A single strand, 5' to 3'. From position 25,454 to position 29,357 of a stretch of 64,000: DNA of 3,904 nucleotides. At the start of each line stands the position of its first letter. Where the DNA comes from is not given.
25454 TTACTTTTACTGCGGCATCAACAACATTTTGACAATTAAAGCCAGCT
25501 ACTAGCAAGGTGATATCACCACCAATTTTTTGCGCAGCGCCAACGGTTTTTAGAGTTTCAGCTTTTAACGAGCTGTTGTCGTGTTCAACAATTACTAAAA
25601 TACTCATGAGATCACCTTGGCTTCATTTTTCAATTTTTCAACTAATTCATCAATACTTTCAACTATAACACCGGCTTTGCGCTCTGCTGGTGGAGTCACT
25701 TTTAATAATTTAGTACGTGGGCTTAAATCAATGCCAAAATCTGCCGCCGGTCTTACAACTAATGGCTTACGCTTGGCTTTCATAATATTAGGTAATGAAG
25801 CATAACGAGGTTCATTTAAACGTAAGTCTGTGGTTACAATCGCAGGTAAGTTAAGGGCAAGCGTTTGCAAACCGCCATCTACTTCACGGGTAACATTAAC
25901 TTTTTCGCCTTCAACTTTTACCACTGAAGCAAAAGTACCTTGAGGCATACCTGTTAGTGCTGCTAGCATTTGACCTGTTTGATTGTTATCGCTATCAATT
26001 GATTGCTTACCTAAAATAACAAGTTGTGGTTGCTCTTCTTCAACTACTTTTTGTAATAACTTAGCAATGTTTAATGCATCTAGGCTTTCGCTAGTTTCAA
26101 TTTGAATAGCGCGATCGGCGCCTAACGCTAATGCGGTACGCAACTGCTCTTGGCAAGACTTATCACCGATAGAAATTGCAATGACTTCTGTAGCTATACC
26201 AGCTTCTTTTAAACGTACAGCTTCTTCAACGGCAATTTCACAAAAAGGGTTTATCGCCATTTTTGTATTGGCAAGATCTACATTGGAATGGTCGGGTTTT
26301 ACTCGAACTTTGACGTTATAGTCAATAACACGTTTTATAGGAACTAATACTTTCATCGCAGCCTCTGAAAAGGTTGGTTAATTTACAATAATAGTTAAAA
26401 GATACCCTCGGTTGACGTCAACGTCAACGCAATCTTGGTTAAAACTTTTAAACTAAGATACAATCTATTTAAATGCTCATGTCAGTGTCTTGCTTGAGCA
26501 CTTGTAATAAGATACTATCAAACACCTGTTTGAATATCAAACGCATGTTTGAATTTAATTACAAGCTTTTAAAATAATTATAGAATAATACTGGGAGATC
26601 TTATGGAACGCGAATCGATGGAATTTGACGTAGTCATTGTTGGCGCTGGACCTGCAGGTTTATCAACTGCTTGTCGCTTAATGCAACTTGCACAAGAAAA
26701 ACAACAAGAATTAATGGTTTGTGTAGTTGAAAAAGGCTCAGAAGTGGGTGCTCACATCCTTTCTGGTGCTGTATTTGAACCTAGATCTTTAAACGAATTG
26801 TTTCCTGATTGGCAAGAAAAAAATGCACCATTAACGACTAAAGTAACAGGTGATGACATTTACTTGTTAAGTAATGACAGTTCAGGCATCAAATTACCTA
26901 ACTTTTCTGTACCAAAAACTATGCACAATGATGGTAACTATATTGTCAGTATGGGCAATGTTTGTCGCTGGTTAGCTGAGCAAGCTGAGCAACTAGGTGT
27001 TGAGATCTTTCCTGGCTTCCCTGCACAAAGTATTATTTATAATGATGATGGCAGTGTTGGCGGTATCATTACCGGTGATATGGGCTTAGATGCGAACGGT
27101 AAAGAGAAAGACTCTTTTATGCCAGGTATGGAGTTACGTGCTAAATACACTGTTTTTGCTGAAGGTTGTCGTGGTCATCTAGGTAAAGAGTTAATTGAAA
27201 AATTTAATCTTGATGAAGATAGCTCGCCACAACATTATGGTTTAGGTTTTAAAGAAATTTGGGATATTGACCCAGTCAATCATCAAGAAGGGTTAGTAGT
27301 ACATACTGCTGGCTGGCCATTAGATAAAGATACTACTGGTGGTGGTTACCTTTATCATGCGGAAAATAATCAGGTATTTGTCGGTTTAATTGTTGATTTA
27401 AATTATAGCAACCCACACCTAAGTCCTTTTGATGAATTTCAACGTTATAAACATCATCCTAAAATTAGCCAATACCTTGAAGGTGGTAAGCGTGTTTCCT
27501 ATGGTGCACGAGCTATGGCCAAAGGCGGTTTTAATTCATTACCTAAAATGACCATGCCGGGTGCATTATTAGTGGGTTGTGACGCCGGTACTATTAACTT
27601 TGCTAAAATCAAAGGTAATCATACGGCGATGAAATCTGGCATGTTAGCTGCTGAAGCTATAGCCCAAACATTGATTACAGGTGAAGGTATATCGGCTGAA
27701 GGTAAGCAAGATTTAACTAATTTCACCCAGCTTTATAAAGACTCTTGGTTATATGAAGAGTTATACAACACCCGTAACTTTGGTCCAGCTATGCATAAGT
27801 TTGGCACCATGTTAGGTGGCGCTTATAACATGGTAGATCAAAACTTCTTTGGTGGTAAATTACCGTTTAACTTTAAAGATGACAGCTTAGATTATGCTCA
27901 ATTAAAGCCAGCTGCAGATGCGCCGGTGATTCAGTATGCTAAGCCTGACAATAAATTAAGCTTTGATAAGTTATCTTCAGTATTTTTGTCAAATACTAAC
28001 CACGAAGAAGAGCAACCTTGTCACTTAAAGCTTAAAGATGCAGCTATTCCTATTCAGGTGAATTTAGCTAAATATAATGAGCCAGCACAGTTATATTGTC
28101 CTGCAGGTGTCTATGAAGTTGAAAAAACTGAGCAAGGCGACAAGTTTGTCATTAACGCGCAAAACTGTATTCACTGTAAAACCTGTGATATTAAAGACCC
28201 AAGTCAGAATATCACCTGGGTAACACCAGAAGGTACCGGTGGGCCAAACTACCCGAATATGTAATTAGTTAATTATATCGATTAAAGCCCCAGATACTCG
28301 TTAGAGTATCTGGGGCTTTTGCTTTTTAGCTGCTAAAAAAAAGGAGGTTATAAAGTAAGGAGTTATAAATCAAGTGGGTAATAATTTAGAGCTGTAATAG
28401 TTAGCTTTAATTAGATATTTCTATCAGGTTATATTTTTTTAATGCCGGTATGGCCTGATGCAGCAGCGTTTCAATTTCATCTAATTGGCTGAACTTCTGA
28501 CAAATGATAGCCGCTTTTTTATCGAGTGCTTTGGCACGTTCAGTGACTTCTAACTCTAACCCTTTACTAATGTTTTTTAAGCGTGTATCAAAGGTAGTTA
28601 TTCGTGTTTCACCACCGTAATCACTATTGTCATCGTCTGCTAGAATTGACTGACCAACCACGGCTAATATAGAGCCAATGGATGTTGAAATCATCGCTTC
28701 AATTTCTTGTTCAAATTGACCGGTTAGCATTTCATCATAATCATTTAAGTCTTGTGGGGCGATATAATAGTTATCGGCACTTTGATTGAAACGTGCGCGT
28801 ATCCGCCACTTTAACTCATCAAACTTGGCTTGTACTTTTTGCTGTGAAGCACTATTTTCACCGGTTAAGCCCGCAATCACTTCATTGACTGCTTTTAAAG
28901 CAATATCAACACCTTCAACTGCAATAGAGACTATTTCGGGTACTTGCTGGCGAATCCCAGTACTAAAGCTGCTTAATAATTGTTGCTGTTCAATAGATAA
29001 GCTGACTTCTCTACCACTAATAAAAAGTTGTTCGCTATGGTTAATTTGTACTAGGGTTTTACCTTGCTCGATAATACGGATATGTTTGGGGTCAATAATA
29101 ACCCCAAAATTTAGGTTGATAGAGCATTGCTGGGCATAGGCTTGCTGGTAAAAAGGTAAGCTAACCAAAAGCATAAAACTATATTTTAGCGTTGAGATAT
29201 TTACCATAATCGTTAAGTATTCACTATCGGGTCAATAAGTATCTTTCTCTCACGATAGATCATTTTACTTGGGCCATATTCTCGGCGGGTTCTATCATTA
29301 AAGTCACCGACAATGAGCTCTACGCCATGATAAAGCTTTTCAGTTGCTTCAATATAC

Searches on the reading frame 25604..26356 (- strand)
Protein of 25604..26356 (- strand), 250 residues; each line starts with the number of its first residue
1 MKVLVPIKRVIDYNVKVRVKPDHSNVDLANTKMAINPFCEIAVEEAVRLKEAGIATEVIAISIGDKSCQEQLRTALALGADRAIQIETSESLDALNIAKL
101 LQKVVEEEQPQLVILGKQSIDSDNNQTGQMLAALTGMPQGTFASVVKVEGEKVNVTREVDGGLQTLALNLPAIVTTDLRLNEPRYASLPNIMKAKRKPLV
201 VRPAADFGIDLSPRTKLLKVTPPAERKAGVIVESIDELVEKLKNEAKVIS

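Call 8: search_protein_families(library=pfam, proteins=[window:25604-26356:-])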
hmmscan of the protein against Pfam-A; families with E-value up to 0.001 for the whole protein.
window:25604-26356:- (250 aa): 1 family
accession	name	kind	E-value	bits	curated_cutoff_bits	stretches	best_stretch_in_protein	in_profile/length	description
PF01012.27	ETF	-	2.5e-38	132.1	26.7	1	31-206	9-180/181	Electron transfer flavoprotein domain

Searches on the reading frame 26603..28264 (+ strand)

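Call 8: search_protein_families(library=pfam, proteins=[window:26603-28264:+])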
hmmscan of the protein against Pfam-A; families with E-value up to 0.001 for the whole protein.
window:26603-28264:+ (553 aa): 10 families
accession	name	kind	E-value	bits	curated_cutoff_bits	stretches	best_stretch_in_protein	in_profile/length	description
PF05187.19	Fer4_ETF_QO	-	7.9e-49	164.6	24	1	450-550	1-103/104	Electron transfer flavoprotein-ubiquinone oxidoreductase, 4Fe-4S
PF21162.3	ETFQO_UQ-bd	-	2.3e-42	143.9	27.7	1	212-305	1-96/96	ETF-QO, ubiquinone-binding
PF01266.30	DAO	-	1.2e-11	45.2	27.9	2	9-50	1-36/353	FAD dependent oxidoreductase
PF01946.23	Thi4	-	7.9e-09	35.5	26.2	1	5-56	15-62/235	Thi4 family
PF00890.30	FAD_binding_2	-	1.5e-08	34.7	20.4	0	9-52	1-38/414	FAD binding domain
PF13450.12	NAD_binding_8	-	3.7e-06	27.6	21.9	1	12-56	1-39/68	NAD(P)-binding Rossmann-like domain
PF01494.25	FAD_binding_3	-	4e-06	26.7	22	1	8-207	2-177/349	FAD binding domain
PF13454.12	NAD_binding_9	-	0.00014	22.3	21.8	1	11-50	1-37/155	FAD-NAD(P)-binding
PF05834.18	Lycopene_cycl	-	0.00015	21.4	23.4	1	9-48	1-36/380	Lycopene cyclase protein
PF03486.20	HI0933_like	-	0.00089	19.2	50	0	9-53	2-40/244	HI0933-like protein Rossmann domain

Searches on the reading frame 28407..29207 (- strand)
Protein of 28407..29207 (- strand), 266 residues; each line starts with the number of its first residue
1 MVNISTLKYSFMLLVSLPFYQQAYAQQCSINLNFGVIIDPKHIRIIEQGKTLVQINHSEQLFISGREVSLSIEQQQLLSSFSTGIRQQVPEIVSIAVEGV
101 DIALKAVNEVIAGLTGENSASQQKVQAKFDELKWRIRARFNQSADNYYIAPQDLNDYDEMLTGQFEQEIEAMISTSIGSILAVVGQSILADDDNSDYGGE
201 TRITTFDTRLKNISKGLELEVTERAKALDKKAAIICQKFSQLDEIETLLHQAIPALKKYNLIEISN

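Call 8: search_protein_families(library=pfam, proteins=[window:28407-29207:-])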
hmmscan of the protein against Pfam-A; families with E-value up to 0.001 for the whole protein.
window:28407-29207:- (266 aa): 1 family
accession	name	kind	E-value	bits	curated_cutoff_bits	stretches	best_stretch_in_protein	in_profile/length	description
PF11101.13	DUF2884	-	2.1e-63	214.4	30.6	1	28-262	1-228/228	Protein of unknown function (DUF2884)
